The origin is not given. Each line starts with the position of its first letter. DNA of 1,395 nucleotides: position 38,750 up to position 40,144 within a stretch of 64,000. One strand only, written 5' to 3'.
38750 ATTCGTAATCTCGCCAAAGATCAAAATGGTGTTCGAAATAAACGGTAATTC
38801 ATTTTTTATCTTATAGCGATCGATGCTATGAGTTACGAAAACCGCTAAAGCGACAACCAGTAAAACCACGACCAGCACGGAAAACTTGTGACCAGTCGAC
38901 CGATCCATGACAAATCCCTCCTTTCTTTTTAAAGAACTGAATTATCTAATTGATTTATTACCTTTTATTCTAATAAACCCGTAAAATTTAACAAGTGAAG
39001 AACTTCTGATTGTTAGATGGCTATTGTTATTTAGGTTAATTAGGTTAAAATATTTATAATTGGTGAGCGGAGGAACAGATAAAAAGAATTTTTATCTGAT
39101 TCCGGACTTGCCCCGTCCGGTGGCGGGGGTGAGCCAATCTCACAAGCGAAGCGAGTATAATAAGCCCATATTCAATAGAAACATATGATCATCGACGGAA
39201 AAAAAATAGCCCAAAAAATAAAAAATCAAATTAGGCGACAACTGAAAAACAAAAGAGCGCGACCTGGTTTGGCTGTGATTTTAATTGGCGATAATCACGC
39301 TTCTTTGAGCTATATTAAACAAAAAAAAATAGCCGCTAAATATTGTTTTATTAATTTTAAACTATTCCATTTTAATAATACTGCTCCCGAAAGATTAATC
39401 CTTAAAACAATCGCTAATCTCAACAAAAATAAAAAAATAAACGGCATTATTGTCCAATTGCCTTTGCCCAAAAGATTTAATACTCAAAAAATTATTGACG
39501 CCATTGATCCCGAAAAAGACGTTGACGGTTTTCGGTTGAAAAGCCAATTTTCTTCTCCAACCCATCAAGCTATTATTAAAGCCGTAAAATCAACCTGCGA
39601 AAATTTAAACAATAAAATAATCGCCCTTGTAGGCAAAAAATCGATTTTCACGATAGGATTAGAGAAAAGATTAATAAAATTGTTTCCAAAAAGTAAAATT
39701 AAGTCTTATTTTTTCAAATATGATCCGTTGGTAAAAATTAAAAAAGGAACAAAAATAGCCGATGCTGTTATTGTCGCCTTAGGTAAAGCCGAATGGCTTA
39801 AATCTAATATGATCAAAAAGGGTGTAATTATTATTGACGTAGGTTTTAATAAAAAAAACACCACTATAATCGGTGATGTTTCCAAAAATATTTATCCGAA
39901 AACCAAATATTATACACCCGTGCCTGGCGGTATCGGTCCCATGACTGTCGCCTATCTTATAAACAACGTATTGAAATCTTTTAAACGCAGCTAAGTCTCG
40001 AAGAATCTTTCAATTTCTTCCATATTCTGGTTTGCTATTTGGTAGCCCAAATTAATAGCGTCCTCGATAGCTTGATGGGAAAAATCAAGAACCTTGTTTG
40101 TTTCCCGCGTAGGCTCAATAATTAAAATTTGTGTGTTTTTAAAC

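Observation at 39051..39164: Repeat family B: promoter-flanked three-hairpin element upstream of folD, upstream of tmRNA, and as an inverted partial copy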

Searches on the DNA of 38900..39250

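Call 28: search_rna_families(source=window, start=38900, end=39250, threshold=evalue, max_evalue=10)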
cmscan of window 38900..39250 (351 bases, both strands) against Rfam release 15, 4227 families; matches with E-value up to 10: 3.
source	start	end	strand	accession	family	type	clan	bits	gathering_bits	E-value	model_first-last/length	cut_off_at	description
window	38970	39001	+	RF01368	CRISPR-DR55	Gene; CRISPR;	-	17.6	41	7.6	1-37/37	no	CRISPR RNA direct repeat element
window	38954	38977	-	RF00837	mir-251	Gene; miRNA;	CL00135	17.4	45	0.62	19-42/61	no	microRNA mir-251 microRNA precursor family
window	39065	39140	+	RF02987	GA-cis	Gene; sRNA;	-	14.7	34.7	1.8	1-88/88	no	GA-cis RNA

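Call 47: search_rna_families(source=window, start=39040, end=39175, threshold=evalue, max_evalue=10, show_alignments=2)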
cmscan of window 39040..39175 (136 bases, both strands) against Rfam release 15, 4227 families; matches with E-value up to 10: 4.
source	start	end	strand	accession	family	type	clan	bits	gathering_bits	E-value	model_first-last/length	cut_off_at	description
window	39065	39140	+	RF02987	GA-cis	Gene; sRNA;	-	14.7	34.7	0.71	1-88/88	no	GA-cis RNA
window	39052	39115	+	RF02436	SpF43_sRNA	Gene; sRNA;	-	13.5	70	3.9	1-99/99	no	Streptococcus sRNA SpF43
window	39072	39103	-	RF00446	mir-133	Gene; miRNA;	-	10.8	55.5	7.6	20-54/74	no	mir-133 microRNA precursor family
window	39075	39102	+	RF01501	Afu_199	Gene; snRNA; snoRNA; CD-box;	-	10.8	45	9.2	52-77/77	no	A. fimigatus snoRNA Afu_199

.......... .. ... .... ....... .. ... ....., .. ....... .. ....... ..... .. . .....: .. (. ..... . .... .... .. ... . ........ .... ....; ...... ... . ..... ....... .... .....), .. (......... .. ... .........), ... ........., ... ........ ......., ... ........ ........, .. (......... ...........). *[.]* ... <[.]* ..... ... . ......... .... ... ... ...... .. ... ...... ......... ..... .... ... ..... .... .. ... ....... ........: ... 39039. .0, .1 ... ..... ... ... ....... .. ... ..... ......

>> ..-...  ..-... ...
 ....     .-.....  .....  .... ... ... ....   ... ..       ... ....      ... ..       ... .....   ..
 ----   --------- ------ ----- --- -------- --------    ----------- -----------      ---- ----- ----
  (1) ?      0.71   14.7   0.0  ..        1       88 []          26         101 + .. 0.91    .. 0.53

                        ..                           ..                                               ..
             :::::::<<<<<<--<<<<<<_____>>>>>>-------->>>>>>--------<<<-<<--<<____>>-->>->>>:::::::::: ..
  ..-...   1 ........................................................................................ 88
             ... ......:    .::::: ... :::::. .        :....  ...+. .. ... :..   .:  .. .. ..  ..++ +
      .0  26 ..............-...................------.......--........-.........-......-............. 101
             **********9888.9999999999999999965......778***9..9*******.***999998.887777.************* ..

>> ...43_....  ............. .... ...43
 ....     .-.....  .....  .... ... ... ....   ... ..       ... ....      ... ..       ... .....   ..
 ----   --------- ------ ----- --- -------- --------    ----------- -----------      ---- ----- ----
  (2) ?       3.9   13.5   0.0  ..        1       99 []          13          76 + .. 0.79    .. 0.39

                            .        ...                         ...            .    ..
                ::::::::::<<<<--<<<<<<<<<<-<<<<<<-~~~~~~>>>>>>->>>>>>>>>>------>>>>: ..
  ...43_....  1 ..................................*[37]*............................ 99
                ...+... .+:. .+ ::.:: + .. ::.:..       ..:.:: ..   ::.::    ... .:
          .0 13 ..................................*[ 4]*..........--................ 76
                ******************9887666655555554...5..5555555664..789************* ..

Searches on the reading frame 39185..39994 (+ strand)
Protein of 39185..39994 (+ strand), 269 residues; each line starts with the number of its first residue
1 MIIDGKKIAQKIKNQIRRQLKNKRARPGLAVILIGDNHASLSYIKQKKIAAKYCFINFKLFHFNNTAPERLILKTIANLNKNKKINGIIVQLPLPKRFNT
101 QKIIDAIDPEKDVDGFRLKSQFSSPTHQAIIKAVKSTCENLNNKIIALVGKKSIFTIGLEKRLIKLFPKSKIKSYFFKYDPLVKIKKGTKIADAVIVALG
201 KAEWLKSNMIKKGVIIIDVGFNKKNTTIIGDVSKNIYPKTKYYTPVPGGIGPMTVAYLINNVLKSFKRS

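Call 12: find_encoding_contigs(protein=window:39185-39994:+, flank=3000, max_places=6)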
Protein window:39185-39994:+ (269 aa): 4 contigs read that carry it; 1 place shown.
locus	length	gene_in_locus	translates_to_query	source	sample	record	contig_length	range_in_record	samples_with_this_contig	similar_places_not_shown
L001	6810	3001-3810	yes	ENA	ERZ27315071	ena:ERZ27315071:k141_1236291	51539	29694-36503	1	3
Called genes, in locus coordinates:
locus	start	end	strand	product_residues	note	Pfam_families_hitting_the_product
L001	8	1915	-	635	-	-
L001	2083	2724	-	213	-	PF00574:CLP_protease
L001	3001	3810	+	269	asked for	PF00763:THF_DHG_CYH, PF02882:THF_DHG_CYH_C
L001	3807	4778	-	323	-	PF01734:Patatin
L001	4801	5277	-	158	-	PF00588:SpoU_methylase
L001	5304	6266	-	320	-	PF02568:ThiI, PF03054:tRNA_Me_trans (weak), PF24167:DUF7411 (faint), PF18297:NFACT-R_2 (weak)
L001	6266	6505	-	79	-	-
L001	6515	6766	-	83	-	PF16325:Peptidase_U32_C (weak)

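Call 42: find_homologous_proteins(query=window:39185-39994:+, max_evalue=1e-40)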
Query window:39185-39994:+ (269 aa): 904 proteins with E <= 1e-40 among 8000 candidates; the best 120 are listed.
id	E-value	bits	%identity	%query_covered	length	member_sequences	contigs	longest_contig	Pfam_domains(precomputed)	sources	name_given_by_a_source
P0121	7.7e-168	574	100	100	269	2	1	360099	PF02882.26,PF00763.29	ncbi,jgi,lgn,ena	-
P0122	2.2e-145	501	88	99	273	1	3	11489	PF02882.26,PF00763.29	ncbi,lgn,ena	ncbi:MAG: bifunctional 5,10-methylenetetrahydrofolate dehydrogenase/5,10-methenyltetrahydrofolate cy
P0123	3.7e-61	225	35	99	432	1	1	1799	PF02882.26,PF10451.16,PF00763.29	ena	-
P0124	5.9e-59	217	48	99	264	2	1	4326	PF02882.26,PF00763.29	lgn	-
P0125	6.9e-59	217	49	100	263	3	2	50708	PF02882.26,PF00763.29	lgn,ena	-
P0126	3.8e-58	215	46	99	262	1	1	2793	PF02882.26,PF00763.29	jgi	jgi:methylenetetrahydrofolate dehydrogenase (NADP+)/methenyltetrahydrofolate cyclohydrolase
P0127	1.6e-57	213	45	100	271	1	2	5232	PF02882.26,PF00763.29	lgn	-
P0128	4.9e-57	211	45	98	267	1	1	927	PF02882.26,PF00763.29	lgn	-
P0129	2.9e-56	209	43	97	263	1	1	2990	PF02882.26,PF00763.29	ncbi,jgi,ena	-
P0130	2.9e-56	209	43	98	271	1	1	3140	PF02882.26,PF00763.29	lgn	-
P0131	4.3e-56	208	43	99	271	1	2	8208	PF02882.26,PF00763.29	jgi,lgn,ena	-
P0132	3.2e-55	205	48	99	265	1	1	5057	PF02882.26,PF00763.29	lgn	-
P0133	3.9e-54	202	46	99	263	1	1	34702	PF02882.26,PF00763.29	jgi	jgi:methylenetetrahydrofolate dehydrogenase (NADP+)/methenyltetrahydrofolate cyclohydrolase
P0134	4.5e-54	201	46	97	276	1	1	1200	PF02882.26,PF00763.29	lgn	-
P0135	5.8e-54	201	47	99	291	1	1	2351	PF02882.26,PF00763.29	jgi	jgi:methylenetetrahydrofolate dehydrogenase (NADP+)/methenyltetrahydrofolate cyclohydrolase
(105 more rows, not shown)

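Call 43: find_encoding_contigs(protein=P0122, flank=10000, max_places=3)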
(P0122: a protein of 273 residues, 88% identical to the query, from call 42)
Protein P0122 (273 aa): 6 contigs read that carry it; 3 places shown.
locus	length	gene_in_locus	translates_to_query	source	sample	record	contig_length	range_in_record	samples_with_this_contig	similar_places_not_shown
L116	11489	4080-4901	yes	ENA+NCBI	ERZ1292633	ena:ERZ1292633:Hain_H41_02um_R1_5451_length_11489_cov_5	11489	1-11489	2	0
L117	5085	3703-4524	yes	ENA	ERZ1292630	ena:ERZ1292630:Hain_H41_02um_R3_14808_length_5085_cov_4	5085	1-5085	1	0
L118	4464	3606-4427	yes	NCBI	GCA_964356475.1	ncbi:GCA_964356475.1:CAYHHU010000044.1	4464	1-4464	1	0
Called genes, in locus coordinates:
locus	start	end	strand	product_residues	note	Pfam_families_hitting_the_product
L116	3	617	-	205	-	?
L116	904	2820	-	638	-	PF05580:Peptidase_S55 (faint)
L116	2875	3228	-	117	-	-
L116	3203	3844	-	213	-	PF00574:CLP_protease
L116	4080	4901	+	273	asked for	PF00763:THF_DHG_CYH, PF02882:THF_DHG_CYH_C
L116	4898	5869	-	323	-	PF01734:Patatin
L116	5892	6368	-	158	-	PF00588:SpoU_methylase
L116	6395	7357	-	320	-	PF02568:ThiI, PF03054:tRNA_Me_trans (faint), PF18297:NFACT-R_2 (weak)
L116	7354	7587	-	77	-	-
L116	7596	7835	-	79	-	-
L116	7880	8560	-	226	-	PF00005:ABC_tran, PF13304:AAA_21 (faint)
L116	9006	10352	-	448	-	PF07690:MFS_1, PF05977:MFS_3 (weak), PF01327:Pep_deformylase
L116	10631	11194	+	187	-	-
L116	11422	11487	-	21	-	?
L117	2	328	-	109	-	?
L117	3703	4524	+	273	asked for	PF00763:THF_DHG_CYH, PF02882:THF_DHG_CYH_C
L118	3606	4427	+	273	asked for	PF00763:THF_DHG_CYH, PF02882:THF_DHG_CYH_C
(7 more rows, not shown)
